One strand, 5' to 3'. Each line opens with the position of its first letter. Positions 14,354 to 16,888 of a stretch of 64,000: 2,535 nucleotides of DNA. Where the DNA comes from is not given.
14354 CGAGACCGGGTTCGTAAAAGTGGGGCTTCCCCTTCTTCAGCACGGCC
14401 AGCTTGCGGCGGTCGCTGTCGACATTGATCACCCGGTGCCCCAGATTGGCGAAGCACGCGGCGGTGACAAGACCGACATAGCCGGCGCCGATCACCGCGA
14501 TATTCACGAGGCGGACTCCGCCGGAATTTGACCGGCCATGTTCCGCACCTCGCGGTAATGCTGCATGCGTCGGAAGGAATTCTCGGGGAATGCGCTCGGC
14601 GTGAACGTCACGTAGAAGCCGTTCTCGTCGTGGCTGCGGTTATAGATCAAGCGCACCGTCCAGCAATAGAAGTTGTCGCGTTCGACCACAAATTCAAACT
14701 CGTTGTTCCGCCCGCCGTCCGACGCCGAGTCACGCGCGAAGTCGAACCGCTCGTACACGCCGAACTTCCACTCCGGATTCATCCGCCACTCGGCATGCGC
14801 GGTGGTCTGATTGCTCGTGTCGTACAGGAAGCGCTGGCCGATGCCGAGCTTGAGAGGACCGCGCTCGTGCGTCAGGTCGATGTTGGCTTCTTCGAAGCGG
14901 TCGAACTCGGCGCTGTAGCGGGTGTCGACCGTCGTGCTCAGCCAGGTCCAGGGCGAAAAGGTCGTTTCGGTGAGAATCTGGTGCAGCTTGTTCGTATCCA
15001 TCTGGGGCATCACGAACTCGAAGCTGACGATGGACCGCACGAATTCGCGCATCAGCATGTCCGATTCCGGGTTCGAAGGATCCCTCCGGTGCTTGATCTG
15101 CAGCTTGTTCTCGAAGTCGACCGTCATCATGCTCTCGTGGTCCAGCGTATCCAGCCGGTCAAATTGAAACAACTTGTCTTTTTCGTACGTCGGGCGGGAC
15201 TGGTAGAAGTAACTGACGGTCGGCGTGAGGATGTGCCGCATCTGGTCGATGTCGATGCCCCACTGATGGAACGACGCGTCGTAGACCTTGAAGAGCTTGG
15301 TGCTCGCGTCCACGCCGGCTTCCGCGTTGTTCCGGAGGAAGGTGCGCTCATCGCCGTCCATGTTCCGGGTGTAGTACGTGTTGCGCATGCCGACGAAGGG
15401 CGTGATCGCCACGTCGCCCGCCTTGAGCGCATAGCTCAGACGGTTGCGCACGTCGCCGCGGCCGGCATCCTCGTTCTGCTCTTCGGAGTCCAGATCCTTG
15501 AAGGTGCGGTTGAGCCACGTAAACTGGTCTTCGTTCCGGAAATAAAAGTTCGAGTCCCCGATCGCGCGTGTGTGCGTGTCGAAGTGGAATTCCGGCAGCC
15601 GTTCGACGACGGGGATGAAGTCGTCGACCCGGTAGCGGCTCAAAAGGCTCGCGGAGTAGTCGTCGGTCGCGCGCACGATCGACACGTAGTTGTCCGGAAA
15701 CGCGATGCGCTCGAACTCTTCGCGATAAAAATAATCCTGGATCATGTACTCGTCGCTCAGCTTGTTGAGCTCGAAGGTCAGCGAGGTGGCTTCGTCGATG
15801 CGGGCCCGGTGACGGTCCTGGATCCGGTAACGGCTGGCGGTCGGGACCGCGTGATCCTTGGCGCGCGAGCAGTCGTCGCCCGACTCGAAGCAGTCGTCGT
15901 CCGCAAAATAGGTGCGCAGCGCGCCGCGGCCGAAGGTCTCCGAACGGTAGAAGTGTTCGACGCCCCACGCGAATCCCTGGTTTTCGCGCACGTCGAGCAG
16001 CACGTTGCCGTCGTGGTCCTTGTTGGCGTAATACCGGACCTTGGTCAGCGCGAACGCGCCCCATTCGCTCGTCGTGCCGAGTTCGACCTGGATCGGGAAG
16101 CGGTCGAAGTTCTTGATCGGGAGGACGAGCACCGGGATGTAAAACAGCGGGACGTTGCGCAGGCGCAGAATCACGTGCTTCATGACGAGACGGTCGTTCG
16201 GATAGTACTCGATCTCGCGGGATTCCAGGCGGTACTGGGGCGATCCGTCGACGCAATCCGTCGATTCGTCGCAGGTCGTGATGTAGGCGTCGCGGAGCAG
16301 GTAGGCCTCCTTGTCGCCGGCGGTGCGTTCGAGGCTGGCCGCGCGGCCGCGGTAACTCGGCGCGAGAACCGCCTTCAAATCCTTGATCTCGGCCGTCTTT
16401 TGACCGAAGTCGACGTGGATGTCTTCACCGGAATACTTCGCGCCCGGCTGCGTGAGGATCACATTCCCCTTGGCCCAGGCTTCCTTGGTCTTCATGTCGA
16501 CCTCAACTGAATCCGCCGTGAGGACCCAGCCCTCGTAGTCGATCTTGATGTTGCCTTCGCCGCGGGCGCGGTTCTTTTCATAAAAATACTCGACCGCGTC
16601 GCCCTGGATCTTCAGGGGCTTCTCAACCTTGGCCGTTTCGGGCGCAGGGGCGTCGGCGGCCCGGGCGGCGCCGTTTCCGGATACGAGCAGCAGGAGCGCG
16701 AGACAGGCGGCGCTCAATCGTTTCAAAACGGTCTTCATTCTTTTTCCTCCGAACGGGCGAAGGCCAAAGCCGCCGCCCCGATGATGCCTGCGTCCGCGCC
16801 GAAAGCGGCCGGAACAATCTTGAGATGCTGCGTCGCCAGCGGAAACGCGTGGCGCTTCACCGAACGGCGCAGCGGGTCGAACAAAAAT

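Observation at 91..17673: About 17.6-kb translationally coupled glycan operon with lptD and a ROK sugar kinase embedded between nucleotide-sugar genes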

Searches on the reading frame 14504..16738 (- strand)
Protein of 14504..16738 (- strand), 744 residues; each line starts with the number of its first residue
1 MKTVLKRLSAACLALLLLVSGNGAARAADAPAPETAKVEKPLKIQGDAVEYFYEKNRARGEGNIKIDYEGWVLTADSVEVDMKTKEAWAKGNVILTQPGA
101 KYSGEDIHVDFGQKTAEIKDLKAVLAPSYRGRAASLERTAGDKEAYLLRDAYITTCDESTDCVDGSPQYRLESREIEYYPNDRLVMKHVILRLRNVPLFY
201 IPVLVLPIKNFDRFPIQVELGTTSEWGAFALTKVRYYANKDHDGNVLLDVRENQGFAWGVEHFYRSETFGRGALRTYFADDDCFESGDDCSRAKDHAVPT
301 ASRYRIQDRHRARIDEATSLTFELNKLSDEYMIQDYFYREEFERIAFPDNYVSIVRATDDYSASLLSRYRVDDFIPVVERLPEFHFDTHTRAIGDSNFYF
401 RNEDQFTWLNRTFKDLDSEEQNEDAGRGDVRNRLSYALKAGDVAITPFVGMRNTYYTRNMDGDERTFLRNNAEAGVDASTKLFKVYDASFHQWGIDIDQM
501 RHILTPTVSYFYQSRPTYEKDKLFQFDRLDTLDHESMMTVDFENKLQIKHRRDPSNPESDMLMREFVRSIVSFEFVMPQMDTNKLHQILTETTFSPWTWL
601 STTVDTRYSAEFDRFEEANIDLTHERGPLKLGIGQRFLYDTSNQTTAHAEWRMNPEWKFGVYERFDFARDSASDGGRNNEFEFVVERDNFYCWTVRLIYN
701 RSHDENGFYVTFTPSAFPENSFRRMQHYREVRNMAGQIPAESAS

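Call 4: search_protein_families(library=pfam, proteins=[window:14504-16738:-])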
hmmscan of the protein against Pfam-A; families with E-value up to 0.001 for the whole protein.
window:14504-16738:- (744 aa): 3 families
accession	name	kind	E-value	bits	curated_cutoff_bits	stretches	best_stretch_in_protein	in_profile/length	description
PF19838.5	LptD_2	-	6.5e-06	25.5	22.5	1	463-545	304-380/464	LptD protein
PF03968.19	LptD_N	-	0.00017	22.3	20.4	0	74-158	3-95/113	LptA/(LptD N-terminal domain) LPS transport protein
PF06835.18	LptC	-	0.00067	19.8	21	0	72-119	120-167/175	Lipopolysaccharide-assembly, LptC-related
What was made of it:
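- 14504..16738 (-): LptD, the outer-membrane LPS translocon (744 aa, Sec signal peptide). Pfam LptD_2 and LptD_N score just above their cut-offs (call 4).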

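Call 6: search_protein_families(library=ncbifam, proteins=[window:14504-16738:-])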
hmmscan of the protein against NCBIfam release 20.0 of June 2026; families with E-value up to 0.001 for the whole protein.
window:14504-16738:- (744 aa): 2 families
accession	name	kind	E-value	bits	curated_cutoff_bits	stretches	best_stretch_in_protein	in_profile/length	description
NF052235.1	CT351_fam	equivalog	2.1e-10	39.8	900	1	145-561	111-497/674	CT351 family outer membrane beta-barrel protein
TIGR04409.1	LptC_YrbK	equivalog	6.5e-06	25.8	38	0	42-120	91-174/180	LPS export ABC transporter periplasmic protein LptC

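Call 10: find_homologous_proteins(query=window:14504-16738:-)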
Query window:14504-16738:- (744 aa): 34 proteins with E <= 0.001 among 8000 candidates.
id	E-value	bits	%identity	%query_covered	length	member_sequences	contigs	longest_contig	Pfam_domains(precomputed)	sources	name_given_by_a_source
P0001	0.0e+0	1730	100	100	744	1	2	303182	PF04453.21,PF19838.6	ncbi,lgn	-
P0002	0.0e+0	1485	85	100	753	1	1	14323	-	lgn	-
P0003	0.0e+0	1378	79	99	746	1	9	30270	PF04453.21,PF19838.6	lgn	-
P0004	0.0e+0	1365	78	99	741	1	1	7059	-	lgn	-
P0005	0.0e+0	1349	77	100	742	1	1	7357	PF03968.20,PF19838.6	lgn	-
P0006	0.0e+0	1342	76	99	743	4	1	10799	PF04453.21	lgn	-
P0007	0.0e+0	1327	75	99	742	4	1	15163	-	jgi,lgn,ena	-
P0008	3.5e-263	893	54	95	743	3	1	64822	PF03968.20,PF06835.19,PF19838.6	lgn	-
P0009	6.6e-256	869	52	98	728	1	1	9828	PF04453.21,PF19838.6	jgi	-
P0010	2.3e-249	847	50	98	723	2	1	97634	-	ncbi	-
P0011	2.2e-243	828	71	65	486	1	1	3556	PF04453.21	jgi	jgi:hypothetical protein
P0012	4.0e-205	701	46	97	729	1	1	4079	-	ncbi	-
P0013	2.0e-196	672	45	93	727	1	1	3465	PF04453.21,PF03968.20,PF19838.6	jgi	-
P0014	5.6e-160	552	40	100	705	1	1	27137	PF19838.6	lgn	-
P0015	9.4e-159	548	40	97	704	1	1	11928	PF04453.21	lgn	-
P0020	8.6e-150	518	39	97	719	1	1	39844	PF04453.21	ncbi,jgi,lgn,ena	-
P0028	1.3e-108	382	34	97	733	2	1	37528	PF03968.20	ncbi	-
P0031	6.9e-14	69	23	86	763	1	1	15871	PF04453.21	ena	-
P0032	1.5e-12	64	26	35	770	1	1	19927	PF03968.20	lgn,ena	-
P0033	1.0e-7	48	21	66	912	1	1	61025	PF04453.21,PF03968.20,PF19838.6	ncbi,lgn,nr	ncbi:MAG: LPS-assembly protein LptD [Deltaproteobacteria bacterium]|nr:MAG: LPS-assembly protein Lpt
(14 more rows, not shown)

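Call 11: find_encoding_contigs(protein=window:14504-16738:-, flank=10000, max_places=6)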
Protein window:14504-16738:- (744 aa): 2 contigs read that carry it; 1 place shown.
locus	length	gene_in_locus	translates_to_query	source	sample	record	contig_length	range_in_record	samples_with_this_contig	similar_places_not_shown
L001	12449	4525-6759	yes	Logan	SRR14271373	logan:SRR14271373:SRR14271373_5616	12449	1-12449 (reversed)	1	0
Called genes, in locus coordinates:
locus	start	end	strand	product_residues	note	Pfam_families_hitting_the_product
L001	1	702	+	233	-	?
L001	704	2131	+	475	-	PF01590:GAF, PF13185:GAF_2, PF13492:GAF_3 (weak), PF00990:GGDEF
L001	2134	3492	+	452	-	PF00990:GGDEF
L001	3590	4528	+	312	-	PF00480:ROK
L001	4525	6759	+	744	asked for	PF19838:LptD_2 (faint), PF04453:LptD (faint)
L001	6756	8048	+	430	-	PF03721:UDPG_MGDP_dh_N, PF00984:UDPG_MGDP_dh, PF03720:UDPG_MGDP_dh_C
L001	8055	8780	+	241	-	PF00483:NTP_transferase, PF12804:NTP_transf_3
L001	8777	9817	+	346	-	PF01073:3Beta_HSD, PF01370:Epimerase, PF02719:Polysacc_synt_2, PF04321:RmlD_sub_bind, PF13460:NAD_binding_10, PF16363:GDP_Man_Dehyd, PF07993:NAD_binding_4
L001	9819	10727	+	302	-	PF01370:Epimerase, PF04321:RmlD_sub_bind, PF16363:GDP_Man_Dehyd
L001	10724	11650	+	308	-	PF01370:Epimerase, PF02719:Polysacc_synt_2 (faint), PF04321:RmlD_sub_bind, PF16363:GDP_Man_Dehyd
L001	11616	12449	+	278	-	?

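Call 12: find_encoding_contigs(protein=P0008, flank=10000, max_places=2)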
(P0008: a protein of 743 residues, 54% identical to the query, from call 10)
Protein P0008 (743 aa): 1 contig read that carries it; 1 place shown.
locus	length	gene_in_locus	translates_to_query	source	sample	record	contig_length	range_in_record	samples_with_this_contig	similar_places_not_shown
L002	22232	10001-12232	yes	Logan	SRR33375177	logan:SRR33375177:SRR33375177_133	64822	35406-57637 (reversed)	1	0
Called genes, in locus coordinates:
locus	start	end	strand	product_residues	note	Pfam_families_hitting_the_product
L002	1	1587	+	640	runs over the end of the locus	PF00012:HSP70, PF06723:MreB_Mbl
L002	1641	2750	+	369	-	PF00226:DnaJ, PF01556:DnaJ_C, PF00684:DnaJ_CXXCXGXG, PF27439:DnaJ_C_2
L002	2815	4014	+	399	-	PF06245:DUF1015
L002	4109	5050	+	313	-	PF17848:Zn_ribbon_ACC, PF01039:Carboxyl_trans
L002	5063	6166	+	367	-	PF00005:ABC_tran, PF17912:OB_MalK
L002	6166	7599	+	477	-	PF01590:GAF, PF13185:GAF_2, PF13492:GAF_3, PF00990:GGDEF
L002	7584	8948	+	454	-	PF00990:GGDEF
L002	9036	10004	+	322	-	PF00480:ROK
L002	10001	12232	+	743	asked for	PF06835:LptC (faint), PF03968:LptD_N (weak), PF19838:LptD_2 (faint)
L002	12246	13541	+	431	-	PF01210:NAD_Gly3P_dh_N (faint), PF03721:UDPG_MGDP_dh_N, PF03807:F420_oxidored (faint), PF00984:UDPG_MGDP_dh, PF03720:UDPG_MGDP_dh_C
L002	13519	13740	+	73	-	-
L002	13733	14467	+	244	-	PF00483:NTP_transferase, PF12804:NTP_transf_3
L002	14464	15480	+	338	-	PF01073:3Beta_HSD, PF01370:Epimerase, PF02719:Polysacc_synt_2, PF04321:RmlD_sub_bind, PF05368:NmrA (faint), PF13460:NAD_binding_10, PF16363:GDP_Man_Dehyd, PF07993:NAD_binding_4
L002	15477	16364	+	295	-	PF01370:Epimerase, PF02719:Polysacc_synt_2, PF04321:RmlD_sub_bind, PF16363:GDP_Man_Dehyd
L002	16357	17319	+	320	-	PF01370:Epimerase, PF04321:RmlD_sub_bind (weak), PF16363:GDP_Man_Dehyd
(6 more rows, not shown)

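Call 13: find_encoding_contigs(protein=P0010, flank=10000, max_places=2)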
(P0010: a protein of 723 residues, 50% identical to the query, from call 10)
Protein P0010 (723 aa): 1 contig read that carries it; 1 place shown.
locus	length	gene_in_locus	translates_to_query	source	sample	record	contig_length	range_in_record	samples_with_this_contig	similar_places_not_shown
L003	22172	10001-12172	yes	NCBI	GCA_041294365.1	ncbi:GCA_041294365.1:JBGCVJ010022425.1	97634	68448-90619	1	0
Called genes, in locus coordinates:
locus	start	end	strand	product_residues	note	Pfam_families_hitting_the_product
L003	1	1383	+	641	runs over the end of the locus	PF00012:HSP70, PF06723:MreB_Mbl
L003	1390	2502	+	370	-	PF00226:DnaJ, PF01556:DnaJ_C, PF00684:DnaJ_CXXCXGXG, PF27439:DnaJ_C_2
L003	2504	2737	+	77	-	PF09723:Zn_ribbon_8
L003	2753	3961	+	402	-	PF06245:DUF1015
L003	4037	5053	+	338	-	PF17848:Zn_ribbon_ACC, PF01039:Carboxyl_trans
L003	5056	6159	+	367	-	PF00005:ABC_tran, PF17912:OB_MalK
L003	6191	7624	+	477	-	PF01590:GAF, PF13185:GAF_2, PF13492:GAF_3, PF00990:GGDEF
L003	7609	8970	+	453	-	PF00990:GGDEF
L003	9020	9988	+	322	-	PF00480:ROK, PF01869:BcrAD_BadFG (weak)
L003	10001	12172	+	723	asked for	-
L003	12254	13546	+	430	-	PF03446:NAD_binding_2 (faint), PF03721:UDPG_MGDP_dh_N, PF03807:F420_oxidored (faint), PF00984:UDPG_MGDP_dh, PF03720:UDPG_MGDP_dh_C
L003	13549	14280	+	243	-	PF00483:NTP_transferase, PF12804:NTP_transf_3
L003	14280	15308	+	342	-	PF01073:3Beta_HSD, PF01370:Epimerase, PF02719:Polysacc_synt_2, PF04321:RmlD_sub_bind, PF13460:NAD_binding_10, PF16363:GDP_Man_Dehyd, PF07993:NAD_binding_4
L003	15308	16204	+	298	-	PF01370:Epimerase, PF04321:RmlD_sub_bind, PF02719:Polysacc_synt_2 (faint), PF16363:GDP_Man_Dehyd, PF07993:NAD_binding_4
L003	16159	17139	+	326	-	PF01370:Epimerase, PF02719:Polysacc_synt_2, PF04321:RmlD_sub_bind, PF16363:GDP_Man_Dehyd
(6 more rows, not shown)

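Call 14: find_encoding_contigs(protein=P0020, flank=10000, max_places=2)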
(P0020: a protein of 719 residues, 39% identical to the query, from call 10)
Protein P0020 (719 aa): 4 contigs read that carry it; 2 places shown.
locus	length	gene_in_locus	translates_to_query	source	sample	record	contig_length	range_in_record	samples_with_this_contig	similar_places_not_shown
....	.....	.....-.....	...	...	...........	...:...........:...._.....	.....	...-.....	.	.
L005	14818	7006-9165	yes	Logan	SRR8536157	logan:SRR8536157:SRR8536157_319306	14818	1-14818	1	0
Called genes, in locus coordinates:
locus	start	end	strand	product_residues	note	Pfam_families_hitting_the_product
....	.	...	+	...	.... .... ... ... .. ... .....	?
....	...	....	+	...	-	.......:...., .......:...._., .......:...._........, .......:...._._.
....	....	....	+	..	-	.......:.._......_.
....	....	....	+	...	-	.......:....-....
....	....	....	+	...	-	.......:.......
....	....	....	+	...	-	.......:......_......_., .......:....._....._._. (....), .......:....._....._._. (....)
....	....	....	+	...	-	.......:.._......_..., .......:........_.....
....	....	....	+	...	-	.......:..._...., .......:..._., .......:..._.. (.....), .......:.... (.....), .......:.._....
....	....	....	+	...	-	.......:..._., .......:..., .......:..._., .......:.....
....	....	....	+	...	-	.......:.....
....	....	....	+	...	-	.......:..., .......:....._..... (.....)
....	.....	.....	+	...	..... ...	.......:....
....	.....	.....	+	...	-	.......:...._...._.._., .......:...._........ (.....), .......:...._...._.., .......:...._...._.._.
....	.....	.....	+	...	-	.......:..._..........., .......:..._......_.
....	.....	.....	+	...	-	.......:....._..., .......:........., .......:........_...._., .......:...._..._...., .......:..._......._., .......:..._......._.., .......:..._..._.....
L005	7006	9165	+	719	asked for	PF04453:LptD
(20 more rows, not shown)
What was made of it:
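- The conserved block also contains dnaK, dnaJ, accD and GGDEF genes (calls 12-14).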

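Call 16: find_encoding_contigs(protein=P0028, flank=10000, max_places=2)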
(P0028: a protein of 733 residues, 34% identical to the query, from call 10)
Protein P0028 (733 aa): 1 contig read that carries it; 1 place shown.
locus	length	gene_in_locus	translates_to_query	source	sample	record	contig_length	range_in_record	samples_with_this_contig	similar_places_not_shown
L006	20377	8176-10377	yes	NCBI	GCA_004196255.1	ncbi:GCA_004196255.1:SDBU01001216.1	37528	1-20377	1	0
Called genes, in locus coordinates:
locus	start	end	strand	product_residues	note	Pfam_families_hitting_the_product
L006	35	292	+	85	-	PF09723:Zn_ribbon_8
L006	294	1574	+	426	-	PF06245:DUF1015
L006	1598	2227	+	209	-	PF02607:B12-binding_2, PF02310:B12-binding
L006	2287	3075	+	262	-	PF17848:Zn_ribbon_ACC, PF01039:Carboxyl_trans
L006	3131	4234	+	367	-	PF00005:ABC_tran, PF17912:OB_MalK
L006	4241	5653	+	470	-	PF01590:GAF, PF13185:GAF_2, PF00990:GGDEF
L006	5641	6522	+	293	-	PF00990:GGDEF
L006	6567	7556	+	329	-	PF00480:ROK, PF01869:BcrAD_BadFG (faint)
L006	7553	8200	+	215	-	PF00923:TAL_FSA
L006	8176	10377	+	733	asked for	PF03968:LptD_N (faint)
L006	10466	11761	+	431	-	PF02826:2-Hacid_dh_C (faint), PF03446:NAD_binding_2 (faint), PF03721:UDPG_MGDP_dh_N, PF03807:F420_oxidored (faint), PF00984:UDPG_MGDP_dh, PF03720:UDPG_MGDP_dh_C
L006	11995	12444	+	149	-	PF00908:dTDP_sugar_isom, PF05523:FdtA (faint), PF14667:Polysacc_synt_C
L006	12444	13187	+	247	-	PF00483:NTP_transferase, PF12804:NTP_transf_3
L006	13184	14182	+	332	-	PF01073:3Beta_HSD, PF01370:Epimerase, PF02719:Polysacc_synt_2, PF04321:RmlD_sub_bind, PF07993:NAD_binding_4, PF16363:GDP_Man_Dehyd, PF13460:NAD_binding_10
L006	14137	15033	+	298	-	PF01073:3Beta_HSD, PF01370:Epimerase, PF04321:RmlD_sub_bind, PF16363:GDP_Man_Dehyd, PF02719:Polysacc_synt_2, PF07993:NAD_binding_4 (weak)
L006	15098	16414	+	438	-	PF02558:ApbA (faint), PF02737:3HCDH_N (weak), PF03446:NAD_binding_2, PF03721:UDPG_MGDP_dh_N, PF00984:UDPG_MGDP_dh, PF03720:UDPG_MGDP_dh_C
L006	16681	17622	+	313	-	PF01073:3Beta_HSD, PF01370:Epimerase, PF02719:Polysacc_synt_2, PF04321:RmlD_sub_bind, PF05368:NmrA, PF13460:NAD_binding_10, PF16363:GDP_Man_Dehyd, PF07993:NAD_binding_4, +2 more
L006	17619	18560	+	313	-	PF00106:adh_short (weak), PF01073:3Beta_HSD, PF01370:Epimerase, PF02719:Polysacc_synt_2 (faint), PF04321:RmlD_sub_bind (weak), PF07993:NAD_binding_4 (faint), PF16363:GDP_Man_Dehyd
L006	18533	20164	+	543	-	PF13231:PMT_2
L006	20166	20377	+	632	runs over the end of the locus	PF13522:GATase_6, PF13537:GATase_7, PF00733:Asn_synthase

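Call 17: find_encoding_contigs(protein=P0033, flank=10000, max_places=2)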
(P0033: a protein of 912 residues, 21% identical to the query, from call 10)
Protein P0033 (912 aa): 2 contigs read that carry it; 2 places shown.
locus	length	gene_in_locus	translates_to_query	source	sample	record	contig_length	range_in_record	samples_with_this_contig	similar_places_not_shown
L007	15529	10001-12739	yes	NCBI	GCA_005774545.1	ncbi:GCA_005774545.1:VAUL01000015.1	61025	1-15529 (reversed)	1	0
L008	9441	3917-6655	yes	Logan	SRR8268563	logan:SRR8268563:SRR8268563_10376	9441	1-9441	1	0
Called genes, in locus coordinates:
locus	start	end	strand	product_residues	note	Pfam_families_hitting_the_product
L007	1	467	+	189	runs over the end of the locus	PF00117:GATase, PF07722:Peptidase_C26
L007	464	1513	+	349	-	PF02885:Glycos_trans_3N, PF00591:Glycos_transf_3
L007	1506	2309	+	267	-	PF00218:IGPS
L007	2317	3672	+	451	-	PF00291:PALP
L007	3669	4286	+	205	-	PF00697:PRAI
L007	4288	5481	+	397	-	PF00291:PALP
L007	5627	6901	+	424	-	PF00270:DEAD, PF04851:ResIII (weak), PF00271:Helicase_C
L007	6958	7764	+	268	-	PF00290:Trp_syntA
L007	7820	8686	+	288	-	PF17848:Zn_ribbon_ACC, PF01039:Carboxyl_trans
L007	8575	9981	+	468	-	PF08245:Mur_ligase_M, PF02875:Mur_ligase_C, PF27239:FOL3_C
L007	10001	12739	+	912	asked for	PF03968:LptD_N (weak), PF19838:LptD_2, PF04453:LptD, PF19838:LptD_2 (weak)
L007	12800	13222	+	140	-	PF04977:DivIC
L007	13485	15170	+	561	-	PF03485:Arg_tRNA_synt_N, PF00750:tRNA-synt_1d, PF01406:tRNA-synt_1e (faint), PF05746:DALR_1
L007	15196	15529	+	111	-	?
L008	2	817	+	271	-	?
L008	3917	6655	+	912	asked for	PF03968:LptD_N (weak), PF19838:LptD_2, PF04453:LptD, PF19838:LptD_2 (weak)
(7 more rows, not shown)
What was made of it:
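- A deltaproteobacterial lptD also lies near accD (call 17).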
